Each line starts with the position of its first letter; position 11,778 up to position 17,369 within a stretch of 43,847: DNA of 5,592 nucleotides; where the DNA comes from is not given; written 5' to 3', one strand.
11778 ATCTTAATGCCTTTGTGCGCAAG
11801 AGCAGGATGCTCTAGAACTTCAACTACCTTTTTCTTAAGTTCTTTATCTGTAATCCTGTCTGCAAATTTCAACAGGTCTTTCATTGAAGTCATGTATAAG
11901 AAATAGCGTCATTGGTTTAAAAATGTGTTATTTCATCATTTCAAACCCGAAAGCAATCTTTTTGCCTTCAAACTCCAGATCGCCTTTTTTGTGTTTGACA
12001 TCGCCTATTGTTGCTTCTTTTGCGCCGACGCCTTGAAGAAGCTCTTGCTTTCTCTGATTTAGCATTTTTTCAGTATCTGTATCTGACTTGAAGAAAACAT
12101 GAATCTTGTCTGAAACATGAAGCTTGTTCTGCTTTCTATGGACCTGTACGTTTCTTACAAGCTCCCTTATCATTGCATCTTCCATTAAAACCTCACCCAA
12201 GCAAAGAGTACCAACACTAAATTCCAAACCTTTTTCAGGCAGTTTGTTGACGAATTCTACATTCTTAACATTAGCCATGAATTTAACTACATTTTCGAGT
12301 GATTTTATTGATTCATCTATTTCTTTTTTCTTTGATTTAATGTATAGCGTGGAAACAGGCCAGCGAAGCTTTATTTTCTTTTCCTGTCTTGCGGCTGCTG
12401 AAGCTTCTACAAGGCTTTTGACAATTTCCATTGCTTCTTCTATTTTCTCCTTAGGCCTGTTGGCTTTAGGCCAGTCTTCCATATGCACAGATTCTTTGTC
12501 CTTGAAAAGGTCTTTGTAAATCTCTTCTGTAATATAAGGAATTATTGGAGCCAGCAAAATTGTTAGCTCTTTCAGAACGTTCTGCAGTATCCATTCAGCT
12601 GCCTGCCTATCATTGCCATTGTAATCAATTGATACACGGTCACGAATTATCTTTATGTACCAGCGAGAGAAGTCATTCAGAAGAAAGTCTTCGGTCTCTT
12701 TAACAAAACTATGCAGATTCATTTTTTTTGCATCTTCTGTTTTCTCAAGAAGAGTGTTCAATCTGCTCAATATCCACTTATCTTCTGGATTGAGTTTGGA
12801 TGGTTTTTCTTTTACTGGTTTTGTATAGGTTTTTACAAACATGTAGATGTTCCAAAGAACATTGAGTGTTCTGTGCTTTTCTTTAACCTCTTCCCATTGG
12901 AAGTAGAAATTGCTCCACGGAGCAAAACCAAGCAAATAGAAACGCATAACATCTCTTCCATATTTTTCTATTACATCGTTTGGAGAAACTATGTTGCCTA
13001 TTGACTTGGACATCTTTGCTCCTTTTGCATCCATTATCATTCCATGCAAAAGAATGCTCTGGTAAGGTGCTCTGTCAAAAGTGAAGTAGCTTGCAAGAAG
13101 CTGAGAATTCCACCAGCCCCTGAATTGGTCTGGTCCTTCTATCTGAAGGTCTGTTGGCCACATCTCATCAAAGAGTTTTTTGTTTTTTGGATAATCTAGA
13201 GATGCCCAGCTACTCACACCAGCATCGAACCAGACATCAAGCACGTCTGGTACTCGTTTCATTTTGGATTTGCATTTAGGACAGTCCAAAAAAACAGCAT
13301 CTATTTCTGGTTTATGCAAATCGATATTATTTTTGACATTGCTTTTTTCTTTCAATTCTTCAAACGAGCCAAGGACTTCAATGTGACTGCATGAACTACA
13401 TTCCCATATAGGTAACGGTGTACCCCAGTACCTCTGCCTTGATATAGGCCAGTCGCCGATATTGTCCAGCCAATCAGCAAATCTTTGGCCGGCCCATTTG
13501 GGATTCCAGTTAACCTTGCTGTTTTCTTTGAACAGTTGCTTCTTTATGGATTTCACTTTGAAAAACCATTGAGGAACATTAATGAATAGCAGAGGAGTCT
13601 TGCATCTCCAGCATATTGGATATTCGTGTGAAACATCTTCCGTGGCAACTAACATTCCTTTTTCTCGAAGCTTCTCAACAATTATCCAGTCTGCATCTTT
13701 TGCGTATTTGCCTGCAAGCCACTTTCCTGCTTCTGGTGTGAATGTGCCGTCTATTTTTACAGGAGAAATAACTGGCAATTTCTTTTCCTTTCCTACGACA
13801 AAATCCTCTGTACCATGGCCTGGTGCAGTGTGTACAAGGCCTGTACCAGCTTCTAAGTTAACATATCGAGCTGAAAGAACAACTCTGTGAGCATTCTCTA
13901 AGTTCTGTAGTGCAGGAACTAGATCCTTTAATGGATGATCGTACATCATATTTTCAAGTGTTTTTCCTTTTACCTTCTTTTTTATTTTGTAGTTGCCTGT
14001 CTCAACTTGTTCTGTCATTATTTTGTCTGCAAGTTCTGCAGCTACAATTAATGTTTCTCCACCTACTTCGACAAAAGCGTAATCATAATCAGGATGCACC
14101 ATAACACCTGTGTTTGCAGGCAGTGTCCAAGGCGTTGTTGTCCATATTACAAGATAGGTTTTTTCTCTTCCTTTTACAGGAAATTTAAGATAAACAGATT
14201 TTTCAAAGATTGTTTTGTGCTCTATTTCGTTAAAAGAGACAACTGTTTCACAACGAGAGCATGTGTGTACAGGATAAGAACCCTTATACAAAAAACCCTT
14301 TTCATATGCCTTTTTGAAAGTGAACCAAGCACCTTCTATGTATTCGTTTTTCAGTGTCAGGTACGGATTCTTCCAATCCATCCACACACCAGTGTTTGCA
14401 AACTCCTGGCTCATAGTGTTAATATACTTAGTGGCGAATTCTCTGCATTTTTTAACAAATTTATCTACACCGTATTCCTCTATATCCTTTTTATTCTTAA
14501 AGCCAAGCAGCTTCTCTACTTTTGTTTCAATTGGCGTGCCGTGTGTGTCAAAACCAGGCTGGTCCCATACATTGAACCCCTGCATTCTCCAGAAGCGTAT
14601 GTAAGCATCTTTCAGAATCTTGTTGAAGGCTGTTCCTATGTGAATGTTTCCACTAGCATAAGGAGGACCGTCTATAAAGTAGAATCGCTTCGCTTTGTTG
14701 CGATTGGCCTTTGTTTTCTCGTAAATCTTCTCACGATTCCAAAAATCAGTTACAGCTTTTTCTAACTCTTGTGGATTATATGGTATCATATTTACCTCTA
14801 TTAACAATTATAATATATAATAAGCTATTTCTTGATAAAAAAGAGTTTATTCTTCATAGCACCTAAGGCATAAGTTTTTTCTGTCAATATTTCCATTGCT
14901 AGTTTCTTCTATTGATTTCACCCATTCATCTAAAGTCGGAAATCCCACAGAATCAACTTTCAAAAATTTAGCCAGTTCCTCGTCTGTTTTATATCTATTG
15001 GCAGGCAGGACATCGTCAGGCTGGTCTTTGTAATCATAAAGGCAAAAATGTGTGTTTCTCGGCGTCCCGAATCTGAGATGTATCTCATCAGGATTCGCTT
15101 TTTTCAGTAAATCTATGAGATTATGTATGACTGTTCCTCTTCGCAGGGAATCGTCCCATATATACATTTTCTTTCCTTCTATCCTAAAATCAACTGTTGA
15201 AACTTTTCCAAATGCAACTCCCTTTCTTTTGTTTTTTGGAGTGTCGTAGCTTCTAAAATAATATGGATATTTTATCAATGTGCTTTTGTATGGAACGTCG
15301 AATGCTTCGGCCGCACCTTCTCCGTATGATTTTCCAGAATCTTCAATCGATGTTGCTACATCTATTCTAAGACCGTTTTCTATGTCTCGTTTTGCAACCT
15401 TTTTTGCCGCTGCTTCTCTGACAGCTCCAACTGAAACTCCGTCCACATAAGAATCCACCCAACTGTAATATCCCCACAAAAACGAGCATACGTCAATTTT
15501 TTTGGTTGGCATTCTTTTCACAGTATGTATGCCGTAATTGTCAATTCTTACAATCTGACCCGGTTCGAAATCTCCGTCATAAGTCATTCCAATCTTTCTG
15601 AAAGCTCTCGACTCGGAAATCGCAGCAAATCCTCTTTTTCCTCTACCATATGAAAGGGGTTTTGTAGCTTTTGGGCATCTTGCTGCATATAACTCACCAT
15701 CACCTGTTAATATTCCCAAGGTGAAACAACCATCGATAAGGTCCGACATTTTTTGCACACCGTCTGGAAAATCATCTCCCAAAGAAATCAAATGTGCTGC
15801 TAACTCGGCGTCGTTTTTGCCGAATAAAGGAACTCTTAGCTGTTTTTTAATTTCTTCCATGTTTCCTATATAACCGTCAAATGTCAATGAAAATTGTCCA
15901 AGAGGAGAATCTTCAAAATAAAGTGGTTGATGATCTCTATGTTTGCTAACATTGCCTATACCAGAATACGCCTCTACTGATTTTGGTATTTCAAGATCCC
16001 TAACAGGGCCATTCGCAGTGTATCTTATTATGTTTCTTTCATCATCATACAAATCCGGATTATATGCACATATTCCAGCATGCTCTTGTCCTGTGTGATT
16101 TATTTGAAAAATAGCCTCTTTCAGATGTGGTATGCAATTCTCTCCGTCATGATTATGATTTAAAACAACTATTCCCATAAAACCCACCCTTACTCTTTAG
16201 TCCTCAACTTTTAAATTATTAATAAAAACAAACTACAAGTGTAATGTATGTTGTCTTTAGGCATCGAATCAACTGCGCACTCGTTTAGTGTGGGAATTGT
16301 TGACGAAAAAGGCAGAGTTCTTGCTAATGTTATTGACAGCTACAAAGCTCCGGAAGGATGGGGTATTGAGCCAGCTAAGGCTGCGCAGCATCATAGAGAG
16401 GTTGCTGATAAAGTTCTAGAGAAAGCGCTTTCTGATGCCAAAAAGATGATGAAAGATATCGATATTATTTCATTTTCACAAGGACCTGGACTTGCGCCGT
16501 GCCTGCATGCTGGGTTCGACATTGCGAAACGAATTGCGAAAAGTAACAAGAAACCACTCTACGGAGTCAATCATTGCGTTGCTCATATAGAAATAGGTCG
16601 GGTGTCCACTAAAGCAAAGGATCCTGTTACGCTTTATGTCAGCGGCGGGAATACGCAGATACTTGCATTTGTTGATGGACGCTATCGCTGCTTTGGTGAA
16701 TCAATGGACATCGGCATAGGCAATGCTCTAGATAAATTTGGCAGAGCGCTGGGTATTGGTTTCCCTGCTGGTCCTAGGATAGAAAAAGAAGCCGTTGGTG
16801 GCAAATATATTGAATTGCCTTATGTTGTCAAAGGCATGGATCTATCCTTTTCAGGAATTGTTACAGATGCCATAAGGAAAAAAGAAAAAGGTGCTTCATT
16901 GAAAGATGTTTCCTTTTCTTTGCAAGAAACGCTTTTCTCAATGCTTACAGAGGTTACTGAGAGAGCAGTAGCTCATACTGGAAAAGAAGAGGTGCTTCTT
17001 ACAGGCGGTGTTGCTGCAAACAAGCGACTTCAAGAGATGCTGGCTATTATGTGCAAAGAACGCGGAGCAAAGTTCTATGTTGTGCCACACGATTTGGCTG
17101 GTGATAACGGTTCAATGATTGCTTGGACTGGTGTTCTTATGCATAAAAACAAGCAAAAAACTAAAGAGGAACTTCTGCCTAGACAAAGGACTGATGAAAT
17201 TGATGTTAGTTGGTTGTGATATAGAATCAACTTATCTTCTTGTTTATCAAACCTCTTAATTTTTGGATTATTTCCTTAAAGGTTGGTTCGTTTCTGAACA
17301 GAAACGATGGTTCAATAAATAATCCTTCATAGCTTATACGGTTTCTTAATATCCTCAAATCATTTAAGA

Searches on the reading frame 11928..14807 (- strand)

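Call 85: search_protein_families(library=pfam, proteins=[window:11928-14807:-], max_evalue=0.0001)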
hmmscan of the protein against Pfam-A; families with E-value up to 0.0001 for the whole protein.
window:11928-14807:- (959 aa): 6 families
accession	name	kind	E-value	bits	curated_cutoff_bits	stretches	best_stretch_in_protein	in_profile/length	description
PF00133.28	tRNA-synt_1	-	2.1e-122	409.3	22.7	1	19-626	2-403/414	tRNA synthetases class I (I, L, M and V)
PF08264.19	Anticodon_1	-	4.5e-34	117.9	25.1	1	676-819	1-145/148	Anticodon-binding domain of tRNA ligase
PF09334.17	tRNA-synt_1g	-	9.1e-24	84.4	20.1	2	49-134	8-94/391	tRNA synthetases class I (M)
PF19302.4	DUF5915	-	1.2e-08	35.2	27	1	870-952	108-189/195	Domain of unknown function (DUF5915)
PF01406.26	tRNA-synt_1e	-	2.4e-08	34.2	27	1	576-630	232-285/301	tRNA synthetases class I (C) catalytic domain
PF01921.24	tRNA-synt_1f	-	7.8e-06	25.5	27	1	588-644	272-328/360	tRNA synthetases class I (K)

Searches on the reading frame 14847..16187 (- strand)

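Call 85: search_protein_families(library=pfam, proteins=[window:14847-16187:-], max_evalue=0.0001)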
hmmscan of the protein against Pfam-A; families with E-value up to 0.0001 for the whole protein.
window:14847-16187:- (446 aa): 1 family
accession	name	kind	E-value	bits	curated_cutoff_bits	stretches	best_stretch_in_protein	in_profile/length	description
PF13537.11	GATase_7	-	9.1e-10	39.1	25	1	81-197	8-122/123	Glutamine amidotransferase domain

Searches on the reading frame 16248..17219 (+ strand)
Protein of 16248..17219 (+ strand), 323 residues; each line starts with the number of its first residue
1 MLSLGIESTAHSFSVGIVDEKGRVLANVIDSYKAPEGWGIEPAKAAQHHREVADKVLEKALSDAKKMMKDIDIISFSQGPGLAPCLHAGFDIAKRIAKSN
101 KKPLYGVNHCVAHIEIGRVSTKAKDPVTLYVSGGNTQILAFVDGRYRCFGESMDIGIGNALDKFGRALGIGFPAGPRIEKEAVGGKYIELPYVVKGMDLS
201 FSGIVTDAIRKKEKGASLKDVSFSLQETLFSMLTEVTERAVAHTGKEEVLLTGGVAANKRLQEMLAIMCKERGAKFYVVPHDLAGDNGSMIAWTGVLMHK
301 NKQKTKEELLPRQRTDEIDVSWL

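Call 85: search_protein_families(library=pfam, proteins=[window:16248-17219:+], max_evalue=0.0001)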
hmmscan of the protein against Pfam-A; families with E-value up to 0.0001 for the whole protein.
window:16248-17219:+ (323 aa): 2 families
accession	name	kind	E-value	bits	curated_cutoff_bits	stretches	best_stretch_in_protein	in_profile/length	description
PF00814.31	TsaD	-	2.6e-77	260.6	24.8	1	24-293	2-264/264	tRNA N6-adenosine threonylcarbamoyltransferase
PF22521.2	HypF_C_2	-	8.6e-11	42.5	27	1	189-288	135-236/241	Carbamoyltransferase, Kae1-like Domain, second subdomain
